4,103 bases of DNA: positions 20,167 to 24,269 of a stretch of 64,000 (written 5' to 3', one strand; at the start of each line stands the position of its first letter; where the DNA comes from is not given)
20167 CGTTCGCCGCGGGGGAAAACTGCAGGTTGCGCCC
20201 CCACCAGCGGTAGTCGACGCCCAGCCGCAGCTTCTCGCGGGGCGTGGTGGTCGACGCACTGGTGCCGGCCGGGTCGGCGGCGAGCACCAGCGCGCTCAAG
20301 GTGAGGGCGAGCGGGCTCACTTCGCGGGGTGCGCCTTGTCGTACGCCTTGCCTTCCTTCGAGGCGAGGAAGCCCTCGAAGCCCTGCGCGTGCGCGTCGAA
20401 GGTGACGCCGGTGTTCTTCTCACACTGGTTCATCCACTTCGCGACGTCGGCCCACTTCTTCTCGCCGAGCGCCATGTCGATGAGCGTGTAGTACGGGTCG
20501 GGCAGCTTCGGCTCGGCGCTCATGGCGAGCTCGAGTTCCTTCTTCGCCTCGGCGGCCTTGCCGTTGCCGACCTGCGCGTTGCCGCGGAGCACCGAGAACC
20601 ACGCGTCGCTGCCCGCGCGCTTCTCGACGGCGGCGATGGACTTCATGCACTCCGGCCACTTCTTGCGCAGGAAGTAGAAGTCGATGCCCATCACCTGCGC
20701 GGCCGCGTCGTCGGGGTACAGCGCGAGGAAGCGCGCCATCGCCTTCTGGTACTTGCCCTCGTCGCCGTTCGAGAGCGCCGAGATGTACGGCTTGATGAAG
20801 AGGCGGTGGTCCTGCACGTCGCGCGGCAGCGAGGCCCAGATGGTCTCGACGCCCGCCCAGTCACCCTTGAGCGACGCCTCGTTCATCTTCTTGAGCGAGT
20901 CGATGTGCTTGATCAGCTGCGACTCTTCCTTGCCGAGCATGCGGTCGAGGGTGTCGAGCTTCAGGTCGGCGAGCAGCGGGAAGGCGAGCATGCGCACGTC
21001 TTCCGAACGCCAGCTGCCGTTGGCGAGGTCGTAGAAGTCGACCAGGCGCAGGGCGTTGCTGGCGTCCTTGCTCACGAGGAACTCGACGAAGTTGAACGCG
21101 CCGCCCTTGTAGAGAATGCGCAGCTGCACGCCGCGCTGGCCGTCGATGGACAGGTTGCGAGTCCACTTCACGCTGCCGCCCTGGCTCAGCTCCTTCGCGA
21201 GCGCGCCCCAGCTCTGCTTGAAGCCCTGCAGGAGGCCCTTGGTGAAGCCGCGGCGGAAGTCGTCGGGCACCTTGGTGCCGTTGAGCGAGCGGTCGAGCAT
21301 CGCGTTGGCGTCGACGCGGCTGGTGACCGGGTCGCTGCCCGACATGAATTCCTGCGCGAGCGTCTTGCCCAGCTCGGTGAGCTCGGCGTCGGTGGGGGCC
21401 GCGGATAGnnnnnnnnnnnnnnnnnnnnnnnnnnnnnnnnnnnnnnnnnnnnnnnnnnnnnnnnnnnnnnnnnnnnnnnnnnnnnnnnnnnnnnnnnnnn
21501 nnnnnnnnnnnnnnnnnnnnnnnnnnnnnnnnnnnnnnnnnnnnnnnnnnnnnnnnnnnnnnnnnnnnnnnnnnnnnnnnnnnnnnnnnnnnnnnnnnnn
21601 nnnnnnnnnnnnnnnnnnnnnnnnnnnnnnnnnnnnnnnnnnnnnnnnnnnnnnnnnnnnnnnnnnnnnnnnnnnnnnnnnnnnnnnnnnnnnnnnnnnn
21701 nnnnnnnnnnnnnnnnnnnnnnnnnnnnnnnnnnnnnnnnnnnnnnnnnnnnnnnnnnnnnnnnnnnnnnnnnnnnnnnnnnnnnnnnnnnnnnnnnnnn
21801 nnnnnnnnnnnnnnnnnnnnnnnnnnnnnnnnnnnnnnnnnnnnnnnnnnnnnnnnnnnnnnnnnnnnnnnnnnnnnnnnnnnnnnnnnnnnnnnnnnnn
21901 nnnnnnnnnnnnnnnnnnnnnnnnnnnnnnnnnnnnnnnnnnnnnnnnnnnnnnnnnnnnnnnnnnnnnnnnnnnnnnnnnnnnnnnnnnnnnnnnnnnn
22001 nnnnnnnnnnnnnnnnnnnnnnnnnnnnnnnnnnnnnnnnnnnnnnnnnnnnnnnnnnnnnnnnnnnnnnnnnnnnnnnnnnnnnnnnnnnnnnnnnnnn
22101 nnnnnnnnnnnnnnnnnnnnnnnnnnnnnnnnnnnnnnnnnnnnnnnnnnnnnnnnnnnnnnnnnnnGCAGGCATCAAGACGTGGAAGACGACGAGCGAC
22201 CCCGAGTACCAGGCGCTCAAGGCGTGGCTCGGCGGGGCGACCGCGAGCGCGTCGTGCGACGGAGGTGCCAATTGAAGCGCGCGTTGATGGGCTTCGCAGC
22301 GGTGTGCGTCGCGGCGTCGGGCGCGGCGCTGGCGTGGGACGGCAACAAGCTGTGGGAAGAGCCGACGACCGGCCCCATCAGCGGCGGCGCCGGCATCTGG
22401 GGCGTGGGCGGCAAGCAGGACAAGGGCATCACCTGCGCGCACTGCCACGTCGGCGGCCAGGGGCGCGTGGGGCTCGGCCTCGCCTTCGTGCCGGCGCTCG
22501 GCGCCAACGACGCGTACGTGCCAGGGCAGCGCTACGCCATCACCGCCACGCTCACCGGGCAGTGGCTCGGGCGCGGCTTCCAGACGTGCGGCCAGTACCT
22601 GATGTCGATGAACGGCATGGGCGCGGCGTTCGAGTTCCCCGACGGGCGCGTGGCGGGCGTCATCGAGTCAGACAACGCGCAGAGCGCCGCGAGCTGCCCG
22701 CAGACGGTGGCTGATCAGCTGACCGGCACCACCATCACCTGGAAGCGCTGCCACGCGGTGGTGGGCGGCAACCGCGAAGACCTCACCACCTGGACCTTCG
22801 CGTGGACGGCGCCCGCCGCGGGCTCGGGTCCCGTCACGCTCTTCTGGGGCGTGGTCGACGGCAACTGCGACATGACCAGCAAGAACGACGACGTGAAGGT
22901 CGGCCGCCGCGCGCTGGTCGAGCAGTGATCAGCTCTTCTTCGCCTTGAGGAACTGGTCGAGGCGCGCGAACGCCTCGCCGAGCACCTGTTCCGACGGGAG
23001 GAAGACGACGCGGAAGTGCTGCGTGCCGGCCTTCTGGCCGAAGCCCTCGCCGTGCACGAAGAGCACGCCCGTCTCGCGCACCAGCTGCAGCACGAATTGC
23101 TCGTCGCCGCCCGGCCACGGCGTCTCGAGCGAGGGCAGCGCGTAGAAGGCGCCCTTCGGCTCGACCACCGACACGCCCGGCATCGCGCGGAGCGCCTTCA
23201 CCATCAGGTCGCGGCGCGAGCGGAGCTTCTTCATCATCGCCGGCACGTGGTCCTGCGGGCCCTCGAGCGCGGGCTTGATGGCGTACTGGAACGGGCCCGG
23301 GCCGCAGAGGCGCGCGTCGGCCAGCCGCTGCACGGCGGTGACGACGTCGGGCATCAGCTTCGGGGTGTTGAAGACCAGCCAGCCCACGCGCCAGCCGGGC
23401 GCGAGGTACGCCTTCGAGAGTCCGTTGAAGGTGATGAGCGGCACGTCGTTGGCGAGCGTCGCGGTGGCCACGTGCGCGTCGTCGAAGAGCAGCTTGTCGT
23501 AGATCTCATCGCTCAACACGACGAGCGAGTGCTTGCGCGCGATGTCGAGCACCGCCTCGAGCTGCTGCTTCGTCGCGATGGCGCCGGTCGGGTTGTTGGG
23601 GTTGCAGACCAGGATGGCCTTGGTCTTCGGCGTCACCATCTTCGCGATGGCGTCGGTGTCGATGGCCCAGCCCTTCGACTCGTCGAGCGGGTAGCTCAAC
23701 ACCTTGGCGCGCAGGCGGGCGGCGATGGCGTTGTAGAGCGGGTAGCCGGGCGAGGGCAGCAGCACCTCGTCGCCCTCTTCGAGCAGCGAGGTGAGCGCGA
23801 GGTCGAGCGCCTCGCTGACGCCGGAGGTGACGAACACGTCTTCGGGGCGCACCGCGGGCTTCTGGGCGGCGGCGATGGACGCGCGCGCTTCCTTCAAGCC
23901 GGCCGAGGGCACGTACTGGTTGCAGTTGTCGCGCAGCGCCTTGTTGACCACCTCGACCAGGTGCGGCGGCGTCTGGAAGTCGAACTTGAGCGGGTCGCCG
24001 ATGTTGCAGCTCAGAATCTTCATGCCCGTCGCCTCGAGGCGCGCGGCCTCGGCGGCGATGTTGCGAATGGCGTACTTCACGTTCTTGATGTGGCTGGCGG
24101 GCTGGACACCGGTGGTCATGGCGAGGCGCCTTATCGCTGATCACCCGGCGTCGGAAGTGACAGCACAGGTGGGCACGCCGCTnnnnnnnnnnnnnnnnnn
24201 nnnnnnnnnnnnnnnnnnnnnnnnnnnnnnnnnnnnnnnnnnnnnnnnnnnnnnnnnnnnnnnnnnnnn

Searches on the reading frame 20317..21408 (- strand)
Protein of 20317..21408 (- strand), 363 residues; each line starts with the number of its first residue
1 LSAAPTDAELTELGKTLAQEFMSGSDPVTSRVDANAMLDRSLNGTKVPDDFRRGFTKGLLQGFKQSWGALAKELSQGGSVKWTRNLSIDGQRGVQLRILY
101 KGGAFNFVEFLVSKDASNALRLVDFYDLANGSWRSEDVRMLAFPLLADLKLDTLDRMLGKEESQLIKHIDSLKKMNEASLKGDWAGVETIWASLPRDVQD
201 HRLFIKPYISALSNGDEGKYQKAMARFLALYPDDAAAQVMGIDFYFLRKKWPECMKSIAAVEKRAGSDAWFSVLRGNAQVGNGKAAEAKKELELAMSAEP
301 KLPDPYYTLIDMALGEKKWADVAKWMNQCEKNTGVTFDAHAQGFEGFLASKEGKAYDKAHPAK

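Call 24: search_protein_families(library=pfam, proteins=[window:20317-21408:-], max_evalue=0.01)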
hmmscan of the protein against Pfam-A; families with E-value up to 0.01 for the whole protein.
window:20317-21408:- (363 aa): 3 families
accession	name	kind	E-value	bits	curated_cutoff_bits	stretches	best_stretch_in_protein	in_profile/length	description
PF14559.12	TPR_19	-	0.0002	22.1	25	0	281-324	3-46/68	Tetratricopeptide repeat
PF25062.1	ARM_TT21_N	-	0.0024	18.1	40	1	244-294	2-52/222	Tetratricopeptide repeat protein 21 N-terminal ARM repeat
PF13428.12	TPR_14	-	0.004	18.1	23.5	0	274-311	6-43/44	Tetratricopeptide repeat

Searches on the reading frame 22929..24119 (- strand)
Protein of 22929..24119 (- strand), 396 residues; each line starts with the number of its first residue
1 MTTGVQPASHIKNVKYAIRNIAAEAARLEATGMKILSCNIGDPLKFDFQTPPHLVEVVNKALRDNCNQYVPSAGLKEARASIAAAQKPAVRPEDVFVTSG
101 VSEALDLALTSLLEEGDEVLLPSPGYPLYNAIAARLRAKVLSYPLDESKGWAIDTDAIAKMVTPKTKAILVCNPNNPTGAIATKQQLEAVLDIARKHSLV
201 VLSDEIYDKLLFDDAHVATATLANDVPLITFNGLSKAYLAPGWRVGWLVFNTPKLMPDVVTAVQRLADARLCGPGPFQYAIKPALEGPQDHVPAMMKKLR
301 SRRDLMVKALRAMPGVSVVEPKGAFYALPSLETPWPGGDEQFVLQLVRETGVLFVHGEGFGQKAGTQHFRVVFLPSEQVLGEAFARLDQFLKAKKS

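Call 3: search_protein_families(library=pfam, proteins=[window:22929-24119:-], max_evalue=0.1)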
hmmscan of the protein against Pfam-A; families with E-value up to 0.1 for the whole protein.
window:22929-24119:- (396 aa): 6 families
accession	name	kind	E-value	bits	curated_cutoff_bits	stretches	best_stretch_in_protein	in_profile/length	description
PF00155.27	Aminotran_1_2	-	5e-65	220.5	19.7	1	39-383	7-357/361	Aminotransferase class I and II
PF01041.23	DegT_DnrJ_EryC1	-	2.1e-10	40.8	19.8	1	97-204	44-145/360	DegT/DnrJ/EryC1/StrS aminotransferase family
PF00266.25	Aminotran_5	-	2.1e-07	30.7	21.5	1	75-204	45-175/371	Aminotransferase class-V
PF01053.26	Cys_Met_Meta_PP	-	7.8e-06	25.1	27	1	96-205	72-174/381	Cys/Met metabolism PLP-dependent enzyme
PF01212.27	Beta_elim_lyase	-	0.0081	16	27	1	95-204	51-168/288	Beta-eliminating lyase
PF02298.23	Cu_bind_like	-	0.022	15.2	20.8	1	39-83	19-63/84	Plastocyanin-like domain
